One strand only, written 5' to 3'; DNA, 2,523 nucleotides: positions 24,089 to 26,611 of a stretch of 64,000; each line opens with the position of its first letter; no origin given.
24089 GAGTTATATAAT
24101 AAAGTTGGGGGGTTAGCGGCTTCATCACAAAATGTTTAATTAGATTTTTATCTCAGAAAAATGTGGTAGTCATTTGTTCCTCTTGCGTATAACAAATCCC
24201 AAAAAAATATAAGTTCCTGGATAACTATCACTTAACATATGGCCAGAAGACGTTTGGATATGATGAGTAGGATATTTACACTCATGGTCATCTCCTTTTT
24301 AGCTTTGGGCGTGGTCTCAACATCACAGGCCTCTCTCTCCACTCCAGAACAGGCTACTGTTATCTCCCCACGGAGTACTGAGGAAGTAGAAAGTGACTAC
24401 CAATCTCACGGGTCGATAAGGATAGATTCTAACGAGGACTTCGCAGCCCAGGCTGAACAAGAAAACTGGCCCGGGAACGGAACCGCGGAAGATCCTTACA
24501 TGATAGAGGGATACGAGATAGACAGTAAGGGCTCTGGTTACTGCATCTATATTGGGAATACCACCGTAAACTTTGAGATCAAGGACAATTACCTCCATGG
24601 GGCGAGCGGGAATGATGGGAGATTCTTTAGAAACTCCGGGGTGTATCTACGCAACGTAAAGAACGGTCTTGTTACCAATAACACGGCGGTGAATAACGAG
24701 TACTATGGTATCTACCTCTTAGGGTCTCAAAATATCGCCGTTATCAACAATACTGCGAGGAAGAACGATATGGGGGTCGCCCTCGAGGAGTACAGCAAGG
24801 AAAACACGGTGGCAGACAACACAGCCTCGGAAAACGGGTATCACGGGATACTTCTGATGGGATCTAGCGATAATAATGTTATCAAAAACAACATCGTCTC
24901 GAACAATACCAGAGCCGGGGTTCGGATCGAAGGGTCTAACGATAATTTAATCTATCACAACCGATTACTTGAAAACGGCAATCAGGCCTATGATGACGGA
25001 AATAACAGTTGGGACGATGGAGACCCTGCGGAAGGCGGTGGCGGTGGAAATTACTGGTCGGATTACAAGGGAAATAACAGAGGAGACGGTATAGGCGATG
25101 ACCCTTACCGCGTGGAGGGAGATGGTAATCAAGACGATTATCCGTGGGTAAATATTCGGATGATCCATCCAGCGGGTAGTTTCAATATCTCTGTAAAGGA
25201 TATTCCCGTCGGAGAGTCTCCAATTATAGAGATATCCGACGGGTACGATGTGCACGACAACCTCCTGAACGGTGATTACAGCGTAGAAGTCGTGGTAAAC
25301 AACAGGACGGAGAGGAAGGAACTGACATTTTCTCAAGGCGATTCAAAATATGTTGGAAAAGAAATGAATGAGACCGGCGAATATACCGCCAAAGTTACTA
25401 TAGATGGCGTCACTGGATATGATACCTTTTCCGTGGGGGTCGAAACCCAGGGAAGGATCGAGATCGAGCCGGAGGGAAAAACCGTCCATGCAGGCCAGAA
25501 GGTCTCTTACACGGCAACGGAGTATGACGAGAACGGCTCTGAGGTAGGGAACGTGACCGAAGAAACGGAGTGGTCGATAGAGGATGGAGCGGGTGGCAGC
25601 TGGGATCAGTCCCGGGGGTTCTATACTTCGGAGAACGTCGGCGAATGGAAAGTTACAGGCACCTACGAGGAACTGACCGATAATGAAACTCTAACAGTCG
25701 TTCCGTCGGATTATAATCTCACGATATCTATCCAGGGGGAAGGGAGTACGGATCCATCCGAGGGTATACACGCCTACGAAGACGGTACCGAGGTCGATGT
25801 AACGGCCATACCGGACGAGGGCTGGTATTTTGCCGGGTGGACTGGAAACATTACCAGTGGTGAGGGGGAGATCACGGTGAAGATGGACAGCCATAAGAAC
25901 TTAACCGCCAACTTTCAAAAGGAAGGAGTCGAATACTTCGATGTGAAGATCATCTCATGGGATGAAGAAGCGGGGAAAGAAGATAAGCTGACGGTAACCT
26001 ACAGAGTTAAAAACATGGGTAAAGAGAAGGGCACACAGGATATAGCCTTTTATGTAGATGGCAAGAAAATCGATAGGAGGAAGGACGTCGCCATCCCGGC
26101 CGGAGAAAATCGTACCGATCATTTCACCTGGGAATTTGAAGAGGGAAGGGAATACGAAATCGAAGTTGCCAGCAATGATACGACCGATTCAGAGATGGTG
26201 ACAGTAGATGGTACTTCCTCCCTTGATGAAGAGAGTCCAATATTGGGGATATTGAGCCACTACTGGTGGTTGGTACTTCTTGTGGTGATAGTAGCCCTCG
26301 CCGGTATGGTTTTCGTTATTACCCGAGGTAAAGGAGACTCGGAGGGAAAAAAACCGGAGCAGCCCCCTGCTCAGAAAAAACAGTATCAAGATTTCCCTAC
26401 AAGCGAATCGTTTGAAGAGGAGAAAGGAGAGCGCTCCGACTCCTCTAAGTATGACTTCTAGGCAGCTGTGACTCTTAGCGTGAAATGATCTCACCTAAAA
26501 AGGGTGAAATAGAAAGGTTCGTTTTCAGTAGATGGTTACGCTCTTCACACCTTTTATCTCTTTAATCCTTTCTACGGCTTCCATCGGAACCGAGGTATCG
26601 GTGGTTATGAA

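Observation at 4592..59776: Shared C-terminal anchor signature, [S/H/D]YWW[LF] plus TM helix plus long acidic tail, on unrelated surface proteins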

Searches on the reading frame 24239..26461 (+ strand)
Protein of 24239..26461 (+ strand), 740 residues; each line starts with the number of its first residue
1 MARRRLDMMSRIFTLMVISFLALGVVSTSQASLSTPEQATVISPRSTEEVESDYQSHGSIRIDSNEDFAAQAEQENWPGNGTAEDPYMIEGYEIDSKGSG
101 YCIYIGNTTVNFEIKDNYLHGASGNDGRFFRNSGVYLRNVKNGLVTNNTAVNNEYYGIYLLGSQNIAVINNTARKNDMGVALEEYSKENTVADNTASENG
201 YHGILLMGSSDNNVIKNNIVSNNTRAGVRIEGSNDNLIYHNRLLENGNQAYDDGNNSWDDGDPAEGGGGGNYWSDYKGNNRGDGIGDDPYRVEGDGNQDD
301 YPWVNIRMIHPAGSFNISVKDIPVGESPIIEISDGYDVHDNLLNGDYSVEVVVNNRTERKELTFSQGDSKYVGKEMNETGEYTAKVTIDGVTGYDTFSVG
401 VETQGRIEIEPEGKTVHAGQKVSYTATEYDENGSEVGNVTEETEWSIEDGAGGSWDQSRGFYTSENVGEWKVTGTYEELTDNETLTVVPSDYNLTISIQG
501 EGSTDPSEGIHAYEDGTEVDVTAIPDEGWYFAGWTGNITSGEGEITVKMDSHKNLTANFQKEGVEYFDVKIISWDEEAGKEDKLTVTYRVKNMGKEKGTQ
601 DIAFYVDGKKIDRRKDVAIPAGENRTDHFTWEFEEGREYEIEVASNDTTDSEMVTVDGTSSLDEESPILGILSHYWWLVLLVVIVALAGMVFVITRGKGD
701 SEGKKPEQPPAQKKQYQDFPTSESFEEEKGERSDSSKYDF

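Call 9: search_protein_families(library=pfam, proteins=[window:24239-26461:+], max_evalue=0.01)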
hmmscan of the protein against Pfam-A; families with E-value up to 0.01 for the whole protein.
window:24239-26461:+ (740 aa): 4 families
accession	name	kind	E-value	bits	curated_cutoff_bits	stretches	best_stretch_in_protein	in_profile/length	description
PF05048.19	NosD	-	7.6e-26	91.3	23.6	1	97-278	37-212/212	Periplasmic copper-binding protein (NosD)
PF13229.12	Beta_helix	-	3.2e-20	72.8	25.9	1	102-249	2-140/158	Right handed beta helix region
PF18998.6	Flg_new_2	-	6.6e-12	45.7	23.6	1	492-562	1-72/73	Divergent InlB B-repeat domain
PF07705.17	CARDB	-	3e-07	31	22.7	1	569-644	6-82/101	CARDB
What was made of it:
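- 24239..26461 (+): Secreted NosD/right-handed beta-helix plus InlB-B-repeat plus CARDB protein with a YWW anchor. Pfam (call 9).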

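Call 13: find_encoding_contigs(protein=window:24239-26461:+, flank=10000, max_places=4)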
Protein window:24239-26461:+ (740 aa): 1 contig read that carries it; 1 place shown.
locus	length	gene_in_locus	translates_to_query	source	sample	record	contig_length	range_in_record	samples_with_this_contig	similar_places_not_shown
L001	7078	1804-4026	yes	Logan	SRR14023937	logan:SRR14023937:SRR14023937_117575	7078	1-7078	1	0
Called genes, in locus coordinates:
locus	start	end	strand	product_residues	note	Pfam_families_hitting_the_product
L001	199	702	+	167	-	-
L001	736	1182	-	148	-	PF03625:DUF302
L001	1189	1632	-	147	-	PF02566:OsmC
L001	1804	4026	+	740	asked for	PF05048:NosD, PF13229:Beta_helix, PF18998:Flg_new_2, PF07705:CARDB (weak)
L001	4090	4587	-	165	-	-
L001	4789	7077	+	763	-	?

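Call 53: find_homologous_proteins(query=window:24239-26461:+, max_evalue=0.001)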
Query window:24239-26461:+ (740 aa): 718 proteins with E <= 0.001 among 8000 candidates; the best 120 are listed.
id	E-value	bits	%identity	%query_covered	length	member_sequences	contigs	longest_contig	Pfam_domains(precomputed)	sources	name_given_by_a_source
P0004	0.0e+0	1654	100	99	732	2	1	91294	PF13229.13,PF18998.7,PF07705.18,PF05048.20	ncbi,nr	ncbi:MAG: right-handed parallel beta-helix repeat-containing protein [Candidatus Thermoplasmatota ar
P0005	1.1e-189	650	43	51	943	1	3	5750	PF13229.13,PF05048.20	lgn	-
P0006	8.2e-181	621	41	55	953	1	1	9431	PF13229.13,PF05048.20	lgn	-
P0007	4.2e-172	592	42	51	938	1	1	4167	PF13229.13,PF05048.20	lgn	-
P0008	2.1e-150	521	44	51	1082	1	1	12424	PF13229.13,PF05048.20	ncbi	-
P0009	7.8e-140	486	43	65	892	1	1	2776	PF13229.13,PF05048.20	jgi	-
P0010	2.8e-102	361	42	39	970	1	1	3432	PF13229.13,PF05048.20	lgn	-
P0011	3.8e-99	351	50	28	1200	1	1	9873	PF13229.13,PF17957.8,PF05048.20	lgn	-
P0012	9.9e-96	340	36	41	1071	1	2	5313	PF13229.13,PF05048.20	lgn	-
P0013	6.5e-93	330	36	27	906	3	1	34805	PF13229.13,PF05048.20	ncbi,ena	-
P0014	2.4e-92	329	58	9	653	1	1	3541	PF09479.17,PF18998.7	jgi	-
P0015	8.4e-86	307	33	38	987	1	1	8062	PF13229.13,PF05048.20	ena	-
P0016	2.6e-84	302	35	34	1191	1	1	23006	PF13229.13,PF05048.20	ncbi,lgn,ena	-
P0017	6.4e-83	297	40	42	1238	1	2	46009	PF13229.13,PF13205.13,PF05048.20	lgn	-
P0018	3.4e-81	292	44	16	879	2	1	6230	-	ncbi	-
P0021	3.5e-72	262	38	28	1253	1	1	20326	PF13229.13,PF18998.7,PF05048.20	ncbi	-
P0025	2.4e-65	239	38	49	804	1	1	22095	PF13229.13,PF05048.20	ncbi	-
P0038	8.9e-60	221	43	40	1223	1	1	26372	PF13229.13,PF13205.13,PF13570.14,PF05048.20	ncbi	-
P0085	4.4e-41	159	40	41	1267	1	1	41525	PF13229.13,PF22352.3,PF13360.14,PF25292.1,PF13570.14,PF05048.20,PF18911.7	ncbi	-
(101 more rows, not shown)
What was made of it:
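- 24239..26461 (+): Identical to NCBI 'right-handed parallel beta-helix repeat-containing protein [Candidatus Thermoplasmatota archaeon]' (P0004, call 53).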

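Call 63: find_encoding_contigs(protein=P0021, flank=10000, max_places=2)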
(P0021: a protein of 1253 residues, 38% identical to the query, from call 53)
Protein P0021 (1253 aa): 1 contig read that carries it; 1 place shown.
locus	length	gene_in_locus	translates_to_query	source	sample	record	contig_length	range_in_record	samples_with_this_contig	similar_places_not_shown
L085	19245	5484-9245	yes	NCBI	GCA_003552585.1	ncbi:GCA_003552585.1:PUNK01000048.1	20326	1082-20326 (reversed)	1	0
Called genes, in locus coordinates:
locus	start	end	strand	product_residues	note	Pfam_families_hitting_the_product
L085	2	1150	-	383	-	?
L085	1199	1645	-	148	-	PF22381:Staph_reg_Sar_Rot, PF12802:MarR_2, PF01047:MarR, PF13463:HTH_27, PF09339:HTH_IclR (weak), PF13412:HTH_24 (weak)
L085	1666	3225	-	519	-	PF01554:MatE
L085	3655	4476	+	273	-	-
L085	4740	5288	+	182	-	PF19146:DUF5828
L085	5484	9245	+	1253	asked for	PF05048:NosD, PF13229:Beta_helix, PF05048:NosD, PF13229:Beta_helix, PF05048:NosD, PF13229:Beta_helix, PF05048:NosD, PF13229:Beta_helix, +1 more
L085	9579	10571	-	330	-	PF00586:AIRS, PF02769:AIRS_C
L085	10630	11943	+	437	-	PF20695:UbiD_N (faint), PF01977:UbiD, PF20696:UbiD_C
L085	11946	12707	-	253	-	-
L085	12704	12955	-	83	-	-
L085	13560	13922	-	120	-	PF03259:Robl_LC7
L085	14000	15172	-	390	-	PF01841:Transglut_core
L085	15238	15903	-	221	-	-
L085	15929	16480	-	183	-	PF10469:AKAP7_NLS, PF02834:LigT_PEase, PF13563:2_5_RNA_ligase2, PF02834:LigT_PEase (weak)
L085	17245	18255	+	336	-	PF02073:Peptidase_M29 (faint), PF26233:NicX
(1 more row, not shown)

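Call 64: find_encoding_contigs(protein=P0017, flank=10000, max_places=2)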
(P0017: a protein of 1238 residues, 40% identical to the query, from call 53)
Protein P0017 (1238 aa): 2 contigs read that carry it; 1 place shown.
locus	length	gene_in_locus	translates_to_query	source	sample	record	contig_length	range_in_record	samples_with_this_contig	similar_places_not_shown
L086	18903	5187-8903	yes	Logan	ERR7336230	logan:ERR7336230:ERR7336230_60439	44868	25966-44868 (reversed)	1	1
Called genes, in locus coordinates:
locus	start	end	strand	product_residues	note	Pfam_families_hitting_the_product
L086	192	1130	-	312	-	-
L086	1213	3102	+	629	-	PF08915:tRNA-Thr_ED, PF00587:tRNA-synt_2b, PF03129:HGTP_anticodon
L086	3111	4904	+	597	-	PF00005:ABC_tran, PF13555:AAA_29 (faint), PF00004:AAA (faint), PF00006:ATP-synt_ab (faint), PF01926:MMR_HSR1 (faint), PF02463:SMC_N (faint), PF12848:ABC_tran_Xtn, PF00005:ABC_tran, +2 more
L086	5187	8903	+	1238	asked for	PF05048:NosD, PF13229:Beta_helix, PF05048:NosD, PF13229:Beta_helix, PF05048:NosD, PF13229:Beta_helix, PF13205:Big_5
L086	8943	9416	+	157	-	PF00383:dCMP_cyt_deam_1, PF14437:MafB19-deam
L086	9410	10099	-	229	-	PF01694:Rhomboid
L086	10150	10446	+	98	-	PF07754:Ribosomal_aS21 (faint)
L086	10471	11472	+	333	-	PF02926:THUMP (weak), PF01555:N6_N4_Mtase (weak), PF01170:UPF0020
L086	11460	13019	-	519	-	PF02163:Peptidase_M50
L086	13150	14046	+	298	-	PF00009:GTP_EFTU (faint), PF00025:Arf, PF00071:Ras, PF04670:Gtr1_RagA (weak), PF08477:Roc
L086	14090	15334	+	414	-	PF05221:AdoHcyase, PF00670:AdoHcyase_NAD, PF02826:2-Hacid_dh_C, PF07991:KARI_N (weak)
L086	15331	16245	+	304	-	PF00294:PfkB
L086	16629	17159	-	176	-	PF06560:GPI, PF07883:Cupin_2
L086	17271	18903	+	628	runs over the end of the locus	PF00654:Voltage_CLC, PF00571:CBS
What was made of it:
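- On Rhomboid / rhombosortase substrates (GlyGly-CTERM): One rhomboid gene lies near a Trp-capped homologue in L086 (call 64).
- A rhomboid gene lies about 0.5 kb from a Trp-capped beta-helix homologue in L086 (call 64).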

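Call 67: list_cluster_members(proteins=[P0008, P0018, P0021, P0085, P0025, P0010, P0005, P0017, P0009, P0011])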
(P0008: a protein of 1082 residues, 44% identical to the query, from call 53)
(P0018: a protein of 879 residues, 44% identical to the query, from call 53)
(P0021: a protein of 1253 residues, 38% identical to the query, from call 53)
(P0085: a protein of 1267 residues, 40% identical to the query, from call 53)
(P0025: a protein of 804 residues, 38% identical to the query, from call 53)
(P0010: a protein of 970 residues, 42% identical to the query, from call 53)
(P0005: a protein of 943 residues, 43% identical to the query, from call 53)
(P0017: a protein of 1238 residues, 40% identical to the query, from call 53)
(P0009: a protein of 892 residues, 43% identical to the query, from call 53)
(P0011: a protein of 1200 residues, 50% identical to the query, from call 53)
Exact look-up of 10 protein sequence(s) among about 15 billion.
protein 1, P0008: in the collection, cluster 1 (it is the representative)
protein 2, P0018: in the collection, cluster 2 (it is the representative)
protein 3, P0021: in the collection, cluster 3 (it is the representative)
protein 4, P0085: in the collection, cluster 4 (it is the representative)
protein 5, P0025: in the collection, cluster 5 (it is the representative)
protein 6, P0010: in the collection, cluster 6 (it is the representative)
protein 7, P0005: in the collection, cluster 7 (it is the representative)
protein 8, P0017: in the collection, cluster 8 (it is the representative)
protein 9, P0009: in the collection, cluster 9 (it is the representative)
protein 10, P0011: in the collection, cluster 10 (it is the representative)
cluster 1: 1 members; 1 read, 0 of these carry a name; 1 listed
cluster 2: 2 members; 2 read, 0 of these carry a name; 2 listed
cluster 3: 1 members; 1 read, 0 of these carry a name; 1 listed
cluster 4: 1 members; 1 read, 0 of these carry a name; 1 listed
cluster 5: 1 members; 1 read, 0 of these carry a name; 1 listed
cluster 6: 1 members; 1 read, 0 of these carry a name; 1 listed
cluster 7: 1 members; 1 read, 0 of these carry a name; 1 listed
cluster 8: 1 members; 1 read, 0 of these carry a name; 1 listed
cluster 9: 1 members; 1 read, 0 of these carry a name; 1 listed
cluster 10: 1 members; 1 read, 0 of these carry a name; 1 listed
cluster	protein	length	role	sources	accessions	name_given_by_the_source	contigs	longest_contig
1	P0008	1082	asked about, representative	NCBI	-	-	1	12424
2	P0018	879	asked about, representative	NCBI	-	-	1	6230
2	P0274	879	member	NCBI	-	-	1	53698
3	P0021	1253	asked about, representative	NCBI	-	-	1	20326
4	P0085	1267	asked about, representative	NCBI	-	-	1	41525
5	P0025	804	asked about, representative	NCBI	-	-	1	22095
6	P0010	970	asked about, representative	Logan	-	-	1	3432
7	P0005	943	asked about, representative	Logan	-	-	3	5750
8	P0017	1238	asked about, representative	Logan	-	-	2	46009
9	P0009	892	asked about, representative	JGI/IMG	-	-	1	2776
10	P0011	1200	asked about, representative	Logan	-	-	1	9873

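Call 68: find_encoding_contigs(protein=P0008, flank=10000, max_places=2)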
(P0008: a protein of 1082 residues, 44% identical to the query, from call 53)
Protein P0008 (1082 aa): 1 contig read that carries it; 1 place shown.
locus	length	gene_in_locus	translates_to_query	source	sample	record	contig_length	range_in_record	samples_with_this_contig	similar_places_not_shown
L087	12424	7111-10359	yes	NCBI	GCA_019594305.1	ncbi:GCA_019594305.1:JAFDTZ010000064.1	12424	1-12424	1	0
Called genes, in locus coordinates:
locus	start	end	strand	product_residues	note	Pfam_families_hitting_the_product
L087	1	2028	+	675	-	?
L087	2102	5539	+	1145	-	PF12773:DZR (faint), PF13248:Zn_ribbon_3 (faint), PF14520:HHH_5, PF13424:TPR_12 (weak), PF00515:TPR_1, PF13414:TPR_11 (weak), PF00515:TPR_1 (weak), PF07719:TPR_2 (weak), +12 more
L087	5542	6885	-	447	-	PF00890:FAD_binding_2 (faint), PF01134:GIDA, PF01266:DAO (faint), PF03486:HI0933_like (faint), PF07992:Pyr_redox_2, PF13738:Pyr_redox_3, PF00070:Pyr_redox, PF02852:Pyr_redox_dim, +1 more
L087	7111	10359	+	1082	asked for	PF13229:Beta_helix, PF05048:NosD, PF13229:Beta_helix, PF05048:NosD, PF13229:Beta_helix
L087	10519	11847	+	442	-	PF15892:BNR_4 (faint), PF13088:BNR_2 (weak)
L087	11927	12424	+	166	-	?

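Call 69: find_encoding_contigs(protein=P0018, flank=10000, max_places=2)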
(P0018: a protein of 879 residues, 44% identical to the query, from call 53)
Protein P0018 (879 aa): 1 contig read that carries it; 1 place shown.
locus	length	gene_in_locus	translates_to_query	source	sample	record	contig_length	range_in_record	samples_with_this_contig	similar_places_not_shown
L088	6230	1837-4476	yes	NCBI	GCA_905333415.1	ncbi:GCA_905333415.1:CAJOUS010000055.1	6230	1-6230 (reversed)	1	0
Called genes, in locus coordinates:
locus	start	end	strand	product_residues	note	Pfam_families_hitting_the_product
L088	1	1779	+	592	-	?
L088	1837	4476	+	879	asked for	-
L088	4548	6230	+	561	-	?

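Call 74: find_encoding_contigs(protein=P0274, flank=10000, max_places=2)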
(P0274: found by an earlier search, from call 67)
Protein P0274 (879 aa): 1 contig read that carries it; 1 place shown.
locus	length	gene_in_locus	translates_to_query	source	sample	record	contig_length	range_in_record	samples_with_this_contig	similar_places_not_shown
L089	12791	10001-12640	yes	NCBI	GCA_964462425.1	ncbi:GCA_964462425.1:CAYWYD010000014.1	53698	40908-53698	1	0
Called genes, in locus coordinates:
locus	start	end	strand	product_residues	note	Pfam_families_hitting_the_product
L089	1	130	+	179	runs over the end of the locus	PF02943:FeThRed_B, PF23458:DUF7130 (weak), PF21349:RUBY_RBDX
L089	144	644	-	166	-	-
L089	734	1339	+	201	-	PF02245:Pur_DNA_glyco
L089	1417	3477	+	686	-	PF00493:MCM (faint), PF20030:bpMoxR (faint), PF01078:Mg_chelatase, PF05496:RuvB_N (faint), PF13245:AAA_19 (weak), PF00158:Sigma54_activat, PF05362:Lon_C, PF13541:ChlI, +3 more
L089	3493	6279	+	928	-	PF00270:DEAD, PF04851:ResIII, PF00271:Helicase_C, PF19306:WHD_Lhr, PF08494:DEAD_assoc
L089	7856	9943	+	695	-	-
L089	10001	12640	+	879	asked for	-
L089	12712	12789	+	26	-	?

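Call 75: find_encoding_contigs(protein=P0085, flank=10000, max_places=2)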
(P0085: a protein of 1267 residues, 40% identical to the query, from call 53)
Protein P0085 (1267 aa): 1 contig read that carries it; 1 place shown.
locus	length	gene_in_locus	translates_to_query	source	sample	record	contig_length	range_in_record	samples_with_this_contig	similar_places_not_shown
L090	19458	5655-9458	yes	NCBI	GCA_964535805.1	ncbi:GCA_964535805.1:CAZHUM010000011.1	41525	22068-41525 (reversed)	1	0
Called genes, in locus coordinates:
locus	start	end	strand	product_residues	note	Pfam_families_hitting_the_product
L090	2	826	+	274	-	?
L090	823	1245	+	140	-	-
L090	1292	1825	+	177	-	PF18884:TSP3_bac (weak)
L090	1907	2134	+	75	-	-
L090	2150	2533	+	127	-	PF13650:Asp_protease_2, PF13975:gag-asp_proteas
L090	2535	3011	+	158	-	-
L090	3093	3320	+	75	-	-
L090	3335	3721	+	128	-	PF13650:Asp_protease_2, PF13975:gag-asp_proteas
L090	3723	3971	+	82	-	-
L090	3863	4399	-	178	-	PF08843:AbiEii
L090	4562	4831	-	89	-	PF08843:AbiEii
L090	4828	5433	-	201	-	-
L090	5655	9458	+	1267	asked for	PF05048:NosD, PF13229:Beta_helix, PF13570:Beta-prop_ACSF4, PF13360:PQQ_2, PF13570:Beta-prop_ACSF4, PF13360:PQQ_2, PF18911:PKD_4, PF22352:K319L-like_PKD (weak), +1 more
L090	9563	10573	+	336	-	PF01978:TrmB (faint), PF09952:AbiEi_2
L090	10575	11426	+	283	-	-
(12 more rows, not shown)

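Call 85: find_encoding_contigs(protein=P0038, flank=10000, max_places=1)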
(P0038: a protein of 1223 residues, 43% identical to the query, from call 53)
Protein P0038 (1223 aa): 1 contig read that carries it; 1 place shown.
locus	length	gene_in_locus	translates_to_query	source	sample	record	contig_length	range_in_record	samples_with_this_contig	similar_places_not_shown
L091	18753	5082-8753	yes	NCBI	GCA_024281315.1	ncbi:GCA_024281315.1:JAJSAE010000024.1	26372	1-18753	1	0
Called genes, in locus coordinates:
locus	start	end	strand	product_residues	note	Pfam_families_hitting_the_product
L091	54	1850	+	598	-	PF05763:DUF835, PF14559:TPR_19, PF13432:TPR_16, PF00515:TPR_1, PF07719:TPR_2, PF13432:TPR_16, PF00515:TPR_1, PF07719:TPR_2, +26 more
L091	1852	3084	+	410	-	PF05763:DUF835, PF13424:TPR_12, PF00515:TPR_1, PF13371:TPR_9, PF13414:TPR_11, PF13432:TPR_16, PF13431:TPR_17, PF00515:TPR_1, +28 more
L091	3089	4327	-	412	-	PF05221:AdoHcyase, PF00670:AdoHcyase_NAD, PF02826:2-Hacid_dh_C, PF07991:KARI_N (weak)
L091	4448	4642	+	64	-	-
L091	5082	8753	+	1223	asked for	PF05048:NosD, PF13229:Beta_helix, PF13570:Beta-prop_ACSF4, PF05048:NosD, PF13205:Big_5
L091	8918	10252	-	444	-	PF00270:DEAD, PF04851:ResIII (weak), PF00271:Helicase_C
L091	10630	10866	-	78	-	-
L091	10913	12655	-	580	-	PF17884:DUF5591, PF01472:PUA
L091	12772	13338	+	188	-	PF01864:CarS-like, PF01148:CTP_transf_1 (weak)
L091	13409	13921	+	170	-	PF00156:Pribosyltran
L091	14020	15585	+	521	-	PF02652:Lactate_perm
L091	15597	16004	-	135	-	PF01951:Archease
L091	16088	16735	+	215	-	PF13483:Lactamase_B_3, PF12706:Lactamase_B_2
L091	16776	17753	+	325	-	PF13353:Fer4_12 (weak), PF04055:Radical_SAM, PF06463:Mob_synth_C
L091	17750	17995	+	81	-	PF02597:ThiS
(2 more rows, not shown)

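Call 86: find_encoding_contigs(protein=P0025, flank=10000, max_places=1)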
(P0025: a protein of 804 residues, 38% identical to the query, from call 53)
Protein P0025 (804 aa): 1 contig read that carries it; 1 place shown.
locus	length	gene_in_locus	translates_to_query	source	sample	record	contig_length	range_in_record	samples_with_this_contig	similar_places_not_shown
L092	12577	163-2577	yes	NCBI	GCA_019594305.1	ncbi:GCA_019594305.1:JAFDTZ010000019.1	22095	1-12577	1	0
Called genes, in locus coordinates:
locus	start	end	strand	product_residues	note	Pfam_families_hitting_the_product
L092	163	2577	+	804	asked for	PF05048:NosD, PF13229:Beta_helix, PF05048:NosD, PF13229:Beta_helix, PF05048:NosD, PF13229:Beta_helix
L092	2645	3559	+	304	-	PF23023:Anti-Pycsar_Apyc1, PF00753:Lactamase_B, PF13691:Lactamase_B_4, PF12706:Lactamase_B_2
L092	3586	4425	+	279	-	PF02457:DAC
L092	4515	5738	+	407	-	PF00753:Lactamase_B (weak), PF23023:Anti-Pycsar_Apyc1 (faint), PF16661:Lactamase_B_6 (weak), PF10996:Beta-Casp, PF07521:RMMBL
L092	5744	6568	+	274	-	PF02749:QRPTase_N, PF01729:QRPTase_C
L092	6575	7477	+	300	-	PF06847:Arc_PepC_II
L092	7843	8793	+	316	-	PF08271:Zn_Ribbon_TF, PF00382:TFIIB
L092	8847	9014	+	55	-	PF12837:Fer4_6 (weak), PF13237:Fer4_10, PF25160:LdpA_Fe-S-bd (weak), PF00037:Fer4, PF12838:Fer4_7, PF13187:Fer4_9, PF12837:Fer4_6 (weak), PF00037:Fer4, +7 more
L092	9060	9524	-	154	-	PF00383:dCMP_cyt_deam_1, PF14437:MafB19-deam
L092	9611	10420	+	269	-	PF04055:Radical_SAM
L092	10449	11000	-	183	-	PF06271:RDD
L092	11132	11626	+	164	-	-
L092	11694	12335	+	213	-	PF00352:TBP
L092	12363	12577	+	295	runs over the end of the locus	-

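Call 87: find_encoding_contigs(protein=P0013, flank=10000, max_places=1)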
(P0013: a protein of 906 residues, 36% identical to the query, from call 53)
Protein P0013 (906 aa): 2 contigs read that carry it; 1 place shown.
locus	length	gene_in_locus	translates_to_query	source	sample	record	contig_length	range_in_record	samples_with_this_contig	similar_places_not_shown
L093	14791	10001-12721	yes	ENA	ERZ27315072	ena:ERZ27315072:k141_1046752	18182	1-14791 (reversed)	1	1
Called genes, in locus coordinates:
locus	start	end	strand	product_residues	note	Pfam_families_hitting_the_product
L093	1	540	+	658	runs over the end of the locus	PF13229:Beta_helix, PF13205:Big_5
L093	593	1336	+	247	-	-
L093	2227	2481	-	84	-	PF03685:UPF0147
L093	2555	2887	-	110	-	PF01037:AsnC_trans_reg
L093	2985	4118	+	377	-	PF02073:Peptidase_M29 (faint), PF26233:NicX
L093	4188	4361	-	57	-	-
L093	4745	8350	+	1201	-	PF02463:SMC_N, PF13476:AAA_23, PF13555:AAA_29, PF06470:SMC_hinge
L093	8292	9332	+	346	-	PF02616:SMC_ScpA (faint)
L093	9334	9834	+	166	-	PF04079:SMC_ScpB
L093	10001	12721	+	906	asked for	PF05048:NosD, PF13229:Beta_helix, PF05048:NosD, PF13229:Beta_helix, PF05048:NosD, PF13229:Beta_helix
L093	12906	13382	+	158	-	PF01797:Y1_Tnp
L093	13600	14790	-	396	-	?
